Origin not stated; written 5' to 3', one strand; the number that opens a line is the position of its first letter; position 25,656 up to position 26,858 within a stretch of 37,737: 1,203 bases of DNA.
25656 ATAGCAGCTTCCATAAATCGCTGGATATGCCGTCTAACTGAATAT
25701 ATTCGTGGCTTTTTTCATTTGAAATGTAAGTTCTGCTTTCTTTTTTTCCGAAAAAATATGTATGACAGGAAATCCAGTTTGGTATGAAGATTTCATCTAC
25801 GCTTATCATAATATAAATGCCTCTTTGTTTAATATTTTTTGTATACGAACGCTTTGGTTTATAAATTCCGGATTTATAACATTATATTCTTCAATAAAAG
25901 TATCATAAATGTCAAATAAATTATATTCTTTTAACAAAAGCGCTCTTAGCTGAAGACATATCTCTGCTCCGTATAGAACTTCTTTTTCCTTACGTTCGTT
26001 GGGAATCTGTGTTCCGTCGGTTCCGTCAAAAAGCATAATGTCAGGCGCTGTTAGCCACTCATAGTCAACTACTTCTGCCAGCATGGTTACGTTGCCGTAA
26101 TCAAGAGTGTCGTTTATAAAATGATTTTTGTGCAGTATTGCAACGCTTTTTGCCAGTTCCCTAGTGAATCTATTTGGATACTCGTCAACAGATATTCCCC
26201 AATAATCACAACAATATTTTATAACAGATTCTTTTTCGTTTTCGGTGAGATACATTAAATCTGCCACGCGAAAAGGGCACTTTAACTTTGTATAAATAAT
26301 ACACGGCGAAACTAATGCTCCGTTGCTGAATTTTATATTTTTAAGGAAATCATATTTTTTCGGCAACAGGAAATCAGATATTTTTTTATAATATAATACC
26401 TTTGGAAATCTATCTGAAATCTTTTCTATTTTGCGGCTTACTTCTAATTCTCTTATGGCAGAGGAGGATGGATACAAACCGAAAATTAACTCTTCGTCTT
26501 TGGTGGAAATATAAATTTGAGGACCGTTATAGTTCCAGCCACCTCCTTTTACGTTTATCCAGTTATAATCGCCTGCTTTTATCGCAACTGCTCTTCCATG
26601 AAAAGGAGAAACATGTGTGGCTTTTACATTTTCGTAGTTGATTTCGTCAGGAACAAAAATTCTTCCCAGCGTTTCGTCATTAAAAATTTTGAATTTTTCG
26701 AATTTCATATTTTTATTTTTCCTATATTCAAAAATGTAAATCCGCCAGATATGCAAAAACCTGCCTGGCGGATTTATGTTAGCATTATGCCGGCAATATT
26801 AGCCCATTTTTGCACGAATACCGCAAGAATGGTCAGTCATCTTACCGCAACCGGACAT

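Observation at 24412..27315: Compact uncharacterised RiPP-like cassette: 33-aa Cys peptide, unknown enzyme, RRE-radical SAM/SPASM, divergent XRE regulator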

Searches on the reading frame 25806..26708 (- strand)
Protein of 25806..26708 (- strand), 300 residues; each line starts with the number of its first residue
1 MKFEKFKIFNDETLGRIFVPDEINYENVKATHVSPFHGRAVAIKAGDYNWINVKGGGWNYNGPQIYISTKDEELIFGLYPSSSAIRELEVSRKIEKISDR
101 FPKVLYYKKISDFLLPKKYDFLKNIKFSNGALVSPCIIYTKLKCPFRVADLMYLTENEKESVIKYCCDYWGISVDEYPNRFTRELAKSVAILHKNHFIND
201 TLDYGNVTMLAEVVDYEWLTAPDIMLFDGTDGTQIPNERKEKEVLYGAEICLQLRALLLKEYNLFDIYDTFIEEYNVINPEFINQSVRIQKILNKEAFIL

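Call 3: search_protein_families(library=pfam, proteins=[window:25806-26708:-], max_evalue=0.1)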
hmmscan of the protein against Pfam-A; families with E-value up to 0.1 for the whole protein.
window:25806-26708:- (300 aa): 0 families

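Call 4: search_protein_families(library=ncbifam, proteins=[window:25806-26708:-], max_evalue=0.1)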
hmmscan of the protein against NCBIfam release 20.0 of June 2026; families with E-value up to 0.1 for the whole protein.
window:25806-26708:- (300 aa): 1 family
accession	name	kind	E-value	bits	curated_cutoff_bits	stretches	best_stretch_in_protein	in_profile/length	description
NF011254.0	PRK14660.1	equivalog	0.013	15.5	195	1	8-45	21-58/125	holo-[acyl-carrier-protein] synthase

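Call 8: find_homologous_proteins(query=window:25806-26708:-)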
Query window:25806-26708:- (300 aa): 92 proteins with E <= 0.001 among 729 candidates.
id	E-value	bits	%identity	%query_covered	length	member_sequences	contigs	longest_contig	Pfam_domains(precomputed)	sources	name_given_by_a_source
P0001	2.9e-201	686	100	100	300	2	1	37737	-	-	-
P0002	1.0e-184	631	91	100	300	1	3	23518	-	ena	-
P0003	1.8e-171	588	84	100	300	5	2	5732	-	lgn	-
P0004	6.2e-158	543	78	100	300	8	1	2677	-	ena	-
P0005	1.7e-157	542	77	100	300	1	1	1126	-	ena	-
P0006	5.1e-149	514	72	100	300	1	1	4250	-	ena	-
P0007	8.4e-144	497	71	100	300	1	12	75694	-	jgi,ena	-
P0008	1.1e-142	493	71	100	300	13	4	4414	-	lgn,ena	-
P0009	2.3e-141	489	70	100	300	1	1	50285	-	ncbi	-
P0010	1.1e-140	487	68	100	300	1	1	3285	-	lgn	-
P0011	4.1e-139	482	68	100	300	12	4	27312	-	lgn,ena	-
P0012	2.0e-138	479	67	100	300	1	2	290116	-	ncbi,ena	-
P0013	3.9e-135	469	66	100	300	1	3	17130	-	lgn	-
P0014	9.9e-135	467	66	99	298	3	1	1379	-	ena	-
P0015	1.7e-134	466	67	100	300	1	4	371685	-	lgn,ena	-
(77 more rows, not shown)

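Call 10: find_related_loci(query=A1, collection=genome_contigs, flank=6000)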
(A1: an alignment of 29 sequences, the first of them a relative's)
Query A1 (300 aa) in genome_contigs; peptide patterns used: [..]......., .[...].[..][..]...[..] (x = any residue, [..] = any of these).
110 stretches matched a pattern; 21 encode a relative of the query (tblastn E <= 1e-3); 20 distinct loci.
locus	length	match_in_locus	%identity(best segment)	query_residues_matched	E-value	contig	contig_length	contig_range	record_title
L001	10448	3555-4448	65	3-300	2e-140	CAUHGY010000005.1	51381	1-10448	MAG TPA_asm: uncultured Clostridia bacterium isolate SRR16280020_bin.31_MetaWRAP_v1.3_MAG genome assembly, contig: ERZ19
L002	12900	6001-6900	65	1-300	5e-138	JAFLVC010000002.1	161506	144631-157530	MAG: Clostridiales bacterium isolate HAN095 Seq2, whole genome shotgun sequence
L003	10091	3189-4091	64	1-300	5e-135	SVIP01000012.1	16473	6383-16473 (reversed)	MAG: Clostridiales bacterium isolate SIG412 NODE_62363_length_16473_cov_3.691545, whole genome shotgun sequence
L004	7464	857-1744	64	1-296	7e-132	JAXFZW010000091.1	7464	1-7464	MAG: Clostridia bacterium isolate CB4 bin29 ctg000320821, whole genome shotgun sequence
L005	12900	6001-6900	63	1-300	7e-132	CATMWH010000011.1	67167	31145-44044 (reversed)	MAG TPA_asm: uncultured Christensenella sp. isolate MGG29822_1678865761 genome assembly, contig: shHF8_434, whole genome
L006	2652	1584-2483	61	1-300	2e-136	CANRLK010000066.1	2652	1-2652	MAG: uncultured Clostridia bacterium isolate Lapin-011__bin67 genome assembly, contig: Lapin-011__NODE_57261_length_2652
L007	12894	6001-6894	62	1-298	5e-128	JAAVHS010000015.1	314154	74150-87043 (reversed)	MAG: Clostridiales bacterium isolate Mgla_MAG_39-bin_5 c_000000026888, whole genome shotgun sequence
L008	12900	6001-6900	60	1-300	7e-128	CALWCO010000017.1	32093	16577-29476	MAG: uncultured Clostridia bacterium isolate BRZ_CS__bin61 genome assembly, contig: BRZ_CS__NODE_2003_length_32093_cov_6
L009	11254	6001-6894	57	3-300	9e-125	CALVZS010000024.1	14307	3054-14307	MAG: uncultured Clostridia bacterium isolate BRZ_DE__bin15 genome assembly, contig: BRZ_DE__NODE_5122_length_14307_cov_1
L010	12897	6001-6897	60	2-300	8e-125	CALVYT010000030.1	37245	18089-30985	MAG: uncultured Clostridia bacterium isolate E03__bin49 genome assembly, contig: E03__k127_4134535, whole genome shotgun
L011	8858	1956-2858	58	1-300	2e-124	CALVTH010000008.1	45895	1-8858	MAG: uncultured Clostridia bacterium isolate BRZ_LA__bin1 genome assembly, contig: BRZ_LA__NODE_440_length_45895_cov_10.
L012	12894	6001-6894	55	3-300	1e-120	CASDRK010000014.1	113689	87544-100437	uncultured Clostridia bacterium isolate SI.O63.metabat-bins.133 genome assembly, contig: SI.O63.metabat-bins.133.fa_k141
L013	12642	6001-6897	58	2-300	2e-116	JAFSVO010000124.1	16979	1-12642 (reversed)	MAG: Clostridia bacterium isolate RGIG3513 Goat_Rumen.Co__c1258544, whole genome shotgun sequence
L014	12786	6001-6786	61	1-262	2e-112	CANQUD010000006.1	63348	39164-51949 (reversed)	MAG: uncultured Clostridia bacterium isolate Lapin-008__bin80 genome assembly, contig: Lapin-008__NODE_557_length_63348_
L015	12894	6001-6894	52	3-300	1e-105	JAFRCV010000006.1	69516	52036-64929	MAG: Erysipelotrichaceae bacterium isolate RGIG2379 Goat_Ileum-3__c106827, whole genome shotgun sequence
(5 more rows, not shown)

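Call 17: predict_structure(alignment_id=A1)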
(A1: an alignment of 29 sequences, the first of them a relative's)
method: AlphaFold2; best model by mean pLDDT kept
length: 300 residues; sequences in the alignment: 29
mean_pLDDT: 87.6   pTM: 0.89
mean pLDDT of the five models: 87.6, 86.8, 86.4, 85.4, 84.0
residues with pLDDT >= 90: 181; 70-90: 88; 50-70: 30; < 50: 1
segments of 3 or more residues with pLDDT < 50: none
pLDDT, mean of each block of 10 residues (from residue 1): 82 91 90 67 92 73 57 64 92 95 95 89 82 90 93 90 96 97 98 92 92 90 83 81 94 94 93 97 93 85
secondary structure, 60 per line:
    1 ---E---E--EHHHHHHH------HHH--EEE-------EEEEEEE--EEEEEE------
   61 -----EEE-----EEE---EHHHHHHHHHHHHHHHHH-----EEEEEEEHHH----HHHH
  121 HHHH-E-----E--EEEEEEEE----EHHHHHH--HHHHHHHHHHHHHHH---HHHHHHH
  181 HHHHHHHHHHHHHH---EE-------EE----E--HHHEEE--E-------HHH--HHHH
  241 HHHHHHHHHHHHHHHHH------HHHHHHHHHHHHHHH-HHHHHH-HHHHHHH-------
elements in order: H12-18 E30-32 E40-46 E49-54 E66-68 E74-76 H81-97 E103-109 H117-124 E135-142 H148-153 H156-170 H174-194 E219-221 H237-257 H264-278 H280-285 H287-293

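Call 20: fold_search(model_id=the predicted structure, library=pdb)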
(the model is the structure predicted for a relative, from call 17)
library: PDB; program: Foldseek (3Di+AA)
matches with E <= 10: 1448; with E <= 0.001: 110
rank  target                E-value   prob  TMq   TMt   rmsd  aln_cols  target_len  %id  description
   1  6k20                  4.5e-06  1.00  0.54  0.37   8.4       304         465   12  Structure of Apo YdiU (released 2020-05-13)
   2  6iii                  5.3e-06  1.00  0.54  0.37   7.8       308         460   12  Crystal structure of an uncharacterized protein (released 2019-10-09)
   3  9jyn                  6.7e-06  1.00  0.57  0.38   9.4       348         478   12  YdiU complexed with NAD (released 2026-01-14)
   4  9l29                  8.4e-06  1.00  0.53  0.36  10.2       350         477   12  YdiU in complex with NAD, short soaking experiment (released 2026-01-14)
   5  9jym                  1.3e-05  1.00  0.53  0.36   7.8       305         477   13  YdiU complexed with NAD and Mn2+ (released 2026-01-14)
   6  6lna_A                1.7e-05  1.00  0.57  0.39   9.3       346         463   12  YdiU complex with AMPNPP and Mn2+ (released 2020-12-30)
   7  6eac_C                2.6e-05  1.00  0.53  0.36   9.8       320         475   11  Pseudomonas syringae SelO (released 2018-10-03)
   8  6eac_A                3.3e-05  1.00  0.54  0.36   9.8       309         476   11  Pseudomonas syringae SelO (released 2018-10-03)
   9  6lna_B                5.0e-05  1.00  0.53  0.37   9.6       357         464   12  YdiU complex with AMPNPP and Mn2+ (released 2020-12-30)
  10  2hz4_C                7.0e-05  1.00  0.40  0.45  10.2       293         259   12  Abl kinase domain unligated and in complex with tetrahydrostaurosporine (released 2007-01-16)
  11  1opk                  1.1e-04  1.00  0.42  0.30   9.5       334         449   12  Structural basis for the auto-inhibition of c-Abl tyrosine kinase (released 2003-04-08)
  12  7dt2_B                1.2e-04  1.00  0.41  0.45  10.0       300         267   13  Strategic design of catalytic lysine-targeting reversible covalent BCR-ABL Inhibitors (released 2021-06-09)
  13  3hmi                  1.2e-04  1.00  0.39  0.43  10.4       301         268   13  The crystal structure of human ABL2 in complex with 5-AMINO-3-{[4-(AMINOSULFONYL)PHENYL]AMINO}-N-(2,6-DIFLUOROPHENYL)-1H (released 2009-07-07)
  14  7w7x_A                1.3e-04  1.00  0.40  0.44   9.9       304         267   12  The crystal structure of human abl1 kinase domain in complex with ABL1-A11 (released 2022-04-27)
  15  1k9a_F                1.4e-04  1.00  0.42  0.31   9.5       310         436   10  Crystal structure analysis of full-length carboxyl-terminal Src kinase at 2.5 A resolution (released 2002-03-20)
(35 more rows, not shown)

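Call 21: search_solved_structures(query=A1, max_evalue=10, show_alignments=3)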
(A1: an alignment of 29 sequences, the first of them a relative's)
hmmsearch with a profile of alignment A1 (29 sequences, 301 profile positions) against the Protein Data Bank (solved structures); distinct sequences matched with E-value up to 10: 3.
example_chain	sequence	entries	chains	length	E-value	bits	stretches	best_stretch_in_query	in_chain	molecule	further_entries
8vf6_A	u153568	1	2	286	0.37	13.1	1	179-243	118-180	Serine/threonine-protein kinase 33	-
8oix_H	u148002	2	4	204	0.58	12.4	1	29-68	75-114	Proteasome subunit beta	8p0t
7w2h_A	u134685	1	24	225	1.7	10.9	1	8-79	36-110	Sigma non-opioid intracellular receptor 1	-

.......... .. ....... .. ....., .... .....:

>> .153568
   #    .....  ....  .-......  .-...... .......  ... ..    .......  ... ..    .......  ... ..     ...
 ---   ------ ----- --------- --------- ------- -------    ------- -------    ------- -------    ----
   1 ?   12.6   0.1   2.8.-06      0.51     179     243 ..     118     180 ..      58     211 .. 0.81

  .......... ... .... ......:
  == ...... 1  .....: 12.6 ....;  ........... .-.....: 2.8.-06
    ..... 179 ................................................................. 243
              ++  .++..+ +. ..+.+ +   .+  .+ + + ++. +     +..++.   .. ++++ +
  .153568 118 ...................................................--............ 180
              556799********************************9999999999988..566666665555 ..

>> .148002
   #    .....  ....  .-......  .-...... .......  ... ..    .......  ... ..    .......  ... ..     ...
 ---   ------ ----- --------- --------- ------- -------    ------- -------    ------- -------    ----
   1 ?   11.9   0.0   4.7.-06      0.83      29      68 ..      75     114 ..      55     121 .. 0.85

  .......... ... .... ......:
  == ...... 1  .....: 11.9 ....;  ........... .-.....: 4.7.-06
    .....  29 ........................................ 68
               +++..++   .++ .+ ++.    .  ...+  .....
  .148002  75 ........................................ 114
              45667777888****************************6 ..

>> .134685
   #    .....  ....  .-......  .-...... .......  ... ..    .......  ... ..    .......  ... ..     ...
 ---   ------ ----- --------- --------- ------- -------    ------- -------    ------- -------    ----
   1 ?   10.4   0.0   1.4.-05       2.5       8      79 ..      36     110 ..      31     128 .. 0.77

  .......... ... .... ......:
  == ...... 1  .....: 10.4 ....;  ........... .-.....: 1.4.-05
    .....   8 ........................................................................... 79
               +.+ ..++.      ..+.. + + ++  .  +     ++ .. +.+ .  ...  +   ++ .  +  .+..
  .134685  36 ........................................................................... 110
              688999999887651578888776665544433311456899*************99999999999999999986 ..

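Call 23: search_protein_families(library=pfam, alignment_id=A1, max_evalue=10)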
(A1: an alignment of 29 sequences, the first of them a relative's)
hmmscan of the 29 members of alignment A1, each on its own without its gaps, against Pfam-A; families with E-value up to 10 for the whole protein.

A. member 1, P0001 (300 aa): 3 families
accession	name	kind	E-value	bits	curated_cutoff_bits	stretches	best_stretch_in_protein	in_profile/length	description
PF16589.12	BRCT_2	-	0.13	13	27.3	1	247-297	30-84/86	BRCT domain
PF16773.11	Phage_SSB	-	0.15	12.6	25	1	13-52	42-77/119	Lactococcus phage single-stranded DNA binding protein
PF09098.15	Dehyd-heme_bind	-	0.19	11.8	25.2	1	152-179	49-76/167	Quinohemoprotein amine dehydrogenase A, alpha subunit, haem binding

B. families by the number of members that match (of 29 scanned): 9 families
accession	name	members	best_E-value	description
PF04428.19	Choline_kin_N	1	0.07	Choline kinase N terminus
PF16589.12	BRCT_2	1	0.13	BRCT domain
PF20875.2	SidC_C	1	0.13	SidC, C-terminal domain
PF18938.6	aRib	1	0.14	Atypical Rib domain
PF16773.11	Phage_SSB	1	0.15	Lactococcus phage single-stranded DNA binding protein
PF09098.15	Dehyd-heme_bind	1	0.19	Quinohemoprotein amine dehydrogenase A, alpha subunit, haem binding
PF20054.4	Tc-38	1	0.25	Trypanosoma Tc-38 (p38) protein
PF12258.13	Microcephalin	1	0.4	Microcephalin protein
PF22885.1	DUF7020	1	1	Domain of unknown function (DUF7020)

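Call 24: fold_search(model_id=the predicted structure, library=viral)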
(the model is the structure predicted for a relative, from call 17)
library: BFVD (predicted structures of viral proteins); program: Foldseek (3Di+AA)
matches with E <= 10: 284; with E <= 0.001: 18
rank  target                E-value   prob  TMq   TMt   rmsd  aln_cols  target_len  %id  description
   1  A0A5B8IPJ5            5.5e-05  1.00  0.45  0.39   9.1       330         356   12  non-specific serine/threonine protein kinase [Mimiviridae sp. ChoanoV1]
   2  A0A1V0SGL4            7.3e-05  1.00  0.39  0.34  12.3       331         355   12  Serine/threonine protein kinase [Hokovirus HKV1]
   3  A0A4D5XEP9            1.5e-04  1.00  0.38  0.33  12.2       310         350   13  Serine/threonine protein kinase [Mimivirus LCMiAC02]
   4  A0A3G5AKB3            2.2e-04  1.00  0.37  0.18  13.2       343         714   11  Protein kinase domain-containing protein [Sylvanvirus sp.]
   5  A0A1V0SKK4            2.6e-04  1.00  0.40  0.33  11.6       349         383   12  Eukaryotic translation initiation factor 2-alpha kinase 1 [Klosneuvirus KNV1]
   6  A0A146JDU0            2.7e-04  1.00  0.39  0.47   9.2       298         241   10  (no name in the UniProt tables at hand)
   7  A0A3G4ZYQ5            2.9e-04  1.00  0.38  0.30  10.8       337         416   12  non-specific serine/threonine protein kinase [Faunusvirus sp.]
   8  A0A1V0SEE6            3.8e-04  1.00  0.37  0.23   8.7       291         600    8  Protein kinase [Indivirus ILV1]
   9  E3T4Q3                3.8e-04  0.99  0.37  0.25   9.4       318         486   10  Protein kinase domain-containing protein [Cafeteria roenbergensis virus (strain BV-PW1)]
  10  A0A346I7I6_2          4.1e-04  1.00  0.45  0.13   6.1       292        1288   12  Polyprotein 1a [Bellinger River virus]
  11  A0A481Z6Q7            4.1e-04  1.00  0.44  0.35   7.9       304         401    8  Putative serine/threonine protein kinase [Pithovirus LCPAC202]
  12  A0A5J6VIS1            5.7e-04  1.00  0.43  0.47   8.7       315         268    8  Protein kinase domain protein [Megaviridae environmental sample]
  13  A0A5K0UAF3            6.8e-04  0.99  0.41  0.26  13.1       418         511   11  Serine/threonine protein kinase [Yasminevirus sp. GU-2018]
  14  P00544                8.1e-04  1.00  0.44  0.26   8.9       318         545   10  Tyrosine-protein kinase transforming protein Fgr [Feline sarcoma virus (strain Gardner-Rasheed)]
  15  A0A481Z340            8.5e-04  1.00  0.40  0.18  11.2       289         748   12  cyclin-dependent kinase [Pithovirus LCPAC102]
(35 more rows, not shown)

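Call 34: search_protein_families(library=padloc, proteins=[window:25806-26708:-], max_evalue=0.01)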
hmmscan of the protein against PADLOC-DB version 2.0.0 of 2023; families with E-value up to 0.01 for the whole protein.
window:25806-26708:- (300 aa): 0 families

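Call 38: search_protein_representatives(alignment_id=A1)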
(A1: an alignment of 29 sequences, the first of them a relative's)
Query: 29 sequences, 301 profile positions. Proteins with E-value up to 0.001 (for the whole library): 130; up to 1e-10: 82; up to 1e-30: 43. The best 130 are listed.
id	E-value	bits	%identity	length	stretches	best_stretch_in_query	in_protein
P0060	7.7e-139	478.3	-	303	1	3-301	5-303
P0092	9.4e-120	415.6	-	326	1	2-301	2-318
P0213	5.8e-87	308.0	-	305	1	3-300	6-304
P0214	5.9e-81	288.3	-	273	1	47-300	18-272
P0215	1.8e-72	260.4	-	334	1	28-282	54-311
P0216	2.1e-60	220.8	-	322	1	24-291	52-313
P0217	4.3e-59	216.5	-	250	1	46-279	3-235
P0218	9.9e-59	215.3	-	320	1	33-281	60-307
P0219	5.4e-54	199.7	-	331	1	16-276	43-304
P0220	5.3e-50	186.6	-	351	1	30-256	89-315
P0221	2.0e-49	184.8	-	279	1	50-278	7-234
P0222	1.0e-48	182.4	-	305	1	15-260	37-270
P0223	2.3e-48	181.2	-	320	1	2-294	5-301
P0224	2.7e-48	181.0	-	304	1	14-281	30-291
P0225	1.3e-47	178.8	-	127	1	3-113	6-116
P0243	3.5e-38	147.8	-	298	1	30-290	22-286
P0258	1.8e-29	119.2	-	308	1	13-284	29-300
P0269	3.5e-17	78.9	-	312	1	35-280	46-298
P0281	3.6e-13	65.7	-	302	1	23-278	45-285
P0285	6.7e-13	64.8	-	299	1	8-261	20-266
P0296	2.9e-09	52.8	-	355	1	34-222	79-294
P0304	3.5e-07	46.0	-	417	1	47-226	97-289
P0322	3.0e-05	39.7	-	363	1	23-219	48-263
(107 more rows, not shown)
